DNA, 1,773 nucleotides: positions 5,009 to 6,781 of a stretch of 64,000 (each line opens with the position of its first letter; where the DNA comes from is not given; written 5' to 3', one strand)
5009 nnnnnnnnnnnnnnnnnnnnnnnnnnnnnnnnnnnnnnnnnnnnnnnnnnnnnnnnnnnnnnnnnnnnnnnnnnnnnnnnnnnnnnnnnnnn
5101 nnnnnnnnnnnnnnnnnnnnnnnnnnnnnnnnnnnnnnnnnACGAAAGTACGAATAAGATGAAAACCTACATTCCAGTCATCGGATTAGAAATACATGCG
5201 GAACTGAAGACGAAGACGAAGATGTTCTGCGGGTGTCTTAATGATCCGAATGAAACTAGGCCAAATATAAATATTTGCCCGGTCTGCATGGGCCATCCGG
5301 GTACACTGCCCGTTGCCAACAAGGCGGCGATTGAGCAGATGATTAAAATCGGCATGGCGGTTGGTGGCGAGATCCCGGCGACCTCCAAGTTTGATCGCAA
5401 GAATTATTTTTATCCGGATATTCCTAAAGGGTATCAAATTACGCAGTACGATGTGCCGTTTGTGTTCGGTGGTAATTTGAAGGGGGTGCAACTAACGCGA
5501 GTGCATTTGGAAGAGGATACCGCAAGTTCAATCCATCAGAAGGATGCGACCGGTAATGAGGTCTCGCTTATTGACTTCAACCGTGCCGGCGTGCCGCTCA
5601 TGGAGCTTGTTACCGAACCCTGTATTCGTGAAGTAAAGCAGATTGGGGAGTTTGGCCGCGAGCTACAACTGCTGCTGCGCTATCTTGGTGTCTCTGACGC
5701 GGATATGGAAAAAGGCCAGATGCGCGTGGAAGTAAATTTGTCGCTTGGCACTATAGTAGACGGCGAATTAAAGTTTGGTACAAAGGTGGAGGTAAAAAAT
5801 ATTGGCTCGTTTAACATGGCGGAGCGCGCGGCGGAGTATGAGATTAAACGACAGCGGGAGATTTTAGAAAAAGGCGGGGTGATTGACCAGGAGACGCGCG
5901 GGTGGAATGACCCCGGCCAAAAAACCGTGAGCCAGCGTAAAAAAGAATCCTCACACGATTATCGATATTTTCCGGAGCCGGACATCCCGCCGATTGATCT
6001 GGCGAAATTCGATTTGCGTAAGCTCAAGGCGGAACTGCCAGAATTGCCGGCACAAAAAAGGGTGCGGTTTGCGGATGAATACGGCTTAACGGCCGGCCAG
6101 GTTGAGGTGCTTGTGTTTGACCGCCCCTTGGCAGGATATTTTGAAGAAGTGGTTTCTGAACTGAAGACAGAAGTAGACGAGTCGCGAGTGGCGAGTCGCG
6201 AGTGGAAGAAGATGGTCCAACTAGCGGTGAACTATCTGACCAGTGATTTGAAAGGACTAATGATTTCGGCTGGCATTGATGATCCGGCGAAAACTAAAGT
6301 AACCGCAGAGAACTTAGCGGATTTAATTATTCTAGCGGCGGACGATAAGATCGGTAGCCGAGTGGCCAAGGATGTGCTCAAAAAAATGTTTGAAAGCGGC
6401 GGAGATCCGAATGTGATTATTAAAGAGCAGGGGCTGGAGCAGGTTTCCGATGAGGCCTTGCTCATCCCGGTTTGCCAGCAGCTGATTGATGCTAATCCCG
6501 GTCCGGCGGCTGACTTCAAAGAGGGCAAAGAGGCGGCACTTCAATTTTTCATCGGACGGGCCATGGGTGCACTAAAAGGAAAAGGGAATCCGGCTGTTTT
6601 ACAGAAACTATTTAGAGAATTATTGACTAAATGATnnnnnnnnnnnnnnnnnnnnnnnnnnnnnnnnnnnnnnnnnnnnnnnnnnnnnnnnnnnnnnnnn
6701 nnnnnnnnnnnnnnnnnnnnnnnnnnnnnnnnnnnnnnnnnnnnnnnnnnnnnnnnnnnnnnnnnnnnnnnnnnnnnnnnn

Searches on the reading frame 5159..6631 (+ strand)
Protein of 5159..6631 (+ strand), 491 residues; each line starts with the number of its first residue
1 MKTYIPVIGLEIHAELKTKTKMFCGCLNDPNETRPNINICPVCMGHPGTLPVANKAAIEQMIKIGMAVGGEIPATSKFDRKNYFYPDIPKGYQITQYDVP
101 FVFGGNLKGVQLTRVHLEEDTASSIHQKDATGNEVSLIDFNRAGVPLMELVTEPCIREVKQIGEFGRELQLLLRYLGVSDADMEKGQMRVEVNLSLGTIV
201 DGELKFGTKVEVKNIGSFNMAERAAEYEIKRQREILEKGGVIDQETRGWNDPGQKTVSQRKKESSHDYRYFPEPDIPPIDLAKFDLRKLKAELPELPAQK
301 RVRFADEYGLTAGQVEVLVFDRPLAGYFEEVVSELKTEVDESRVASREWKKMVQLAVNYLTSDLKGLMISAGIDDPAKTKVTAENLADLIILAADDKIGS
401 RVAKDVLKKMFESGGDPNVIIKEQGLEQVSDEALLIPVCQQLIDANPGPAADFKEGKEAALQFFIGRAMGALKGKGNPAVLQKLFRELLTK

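Call 49: search_protein_families(library=pfam, proteins=[window:5159-6631:+], max_evalue=0.00001)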
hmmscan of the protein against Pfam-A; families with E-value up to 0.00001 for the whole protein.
window:5159-6631:+ (491 aa): 2 families
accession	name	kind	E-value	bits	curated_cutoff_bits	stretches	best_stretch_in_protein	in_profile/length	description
PF02934.20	GatB_N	-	5.8e-102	341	23.4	1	7-282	2-272/277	GatB/GatE catalytic domain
PF02637.23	GatB_Yqey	-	4.3e-32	111.5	27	1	353-489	13-148/148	GatB domain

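Call 77: find_homologous_proteins(query=window:5159-6631:+, max_evalue=1e-100)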
Query window:5159-6631:+ (491 aa): 7958 proteins with E <= 1e-100 among 8000 candidates; the best 120 are listed.
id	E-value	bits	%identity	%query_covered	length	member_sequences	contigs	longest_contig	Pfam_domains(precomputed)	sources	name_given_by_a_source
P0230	0.0e+0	1102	100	100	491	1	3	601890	PF02637.24,PF02934.21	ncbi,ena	-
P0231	7.0e-274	927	84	100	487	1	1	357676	PF02637.24,PF02934.21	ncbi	-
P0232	3.8e-270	915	82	100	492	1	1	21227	PF02637.24,PF02934.21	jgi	-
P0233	1.0e-268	910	82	100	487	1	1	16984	PF02637.24,PF02934.21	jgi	jgi:aspartyl-tRNA(Asn)/glutamyl-tRNA(Gln) amidotransferase subunit B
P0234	3.8e-268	908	83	100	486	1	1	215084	PF02637.24,PF02934.21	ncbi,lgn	-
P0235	4.4e-266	901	82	100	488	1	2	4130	PF02637.24,PF02934.21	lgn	-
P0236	2.4e-265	899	80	100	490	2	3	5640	PF02637.24,PF02934.21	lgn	-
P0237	2.0e-262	889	80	100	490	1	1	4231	PF02637.24,PF02934.21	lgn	-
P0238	8.0e-262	887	80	100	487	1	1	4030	PF02637.24,PF02934.21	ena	-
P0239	1.7e-259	880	81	99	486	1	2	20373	PF02637.24,PF02934.21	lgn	-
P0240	8.3e-259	877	82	100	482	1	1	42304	PF02637.24,PF02934.21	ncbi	-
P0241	4.0e-258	875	79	99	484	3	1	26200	PF02637.24,PF02934.21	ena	-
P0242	5.1e-258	875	80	100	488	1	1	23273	PF02637.24,PF02934.21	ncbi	-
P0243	2.0e-255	866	79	99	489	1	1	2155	PF02637.24,PF02934.21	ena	-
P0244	3.0e-255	866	79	100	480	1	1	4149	PF02637.24,PF02934.21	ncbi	-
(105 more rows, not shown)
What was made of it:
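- Host identity rests on GatB (call 77).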
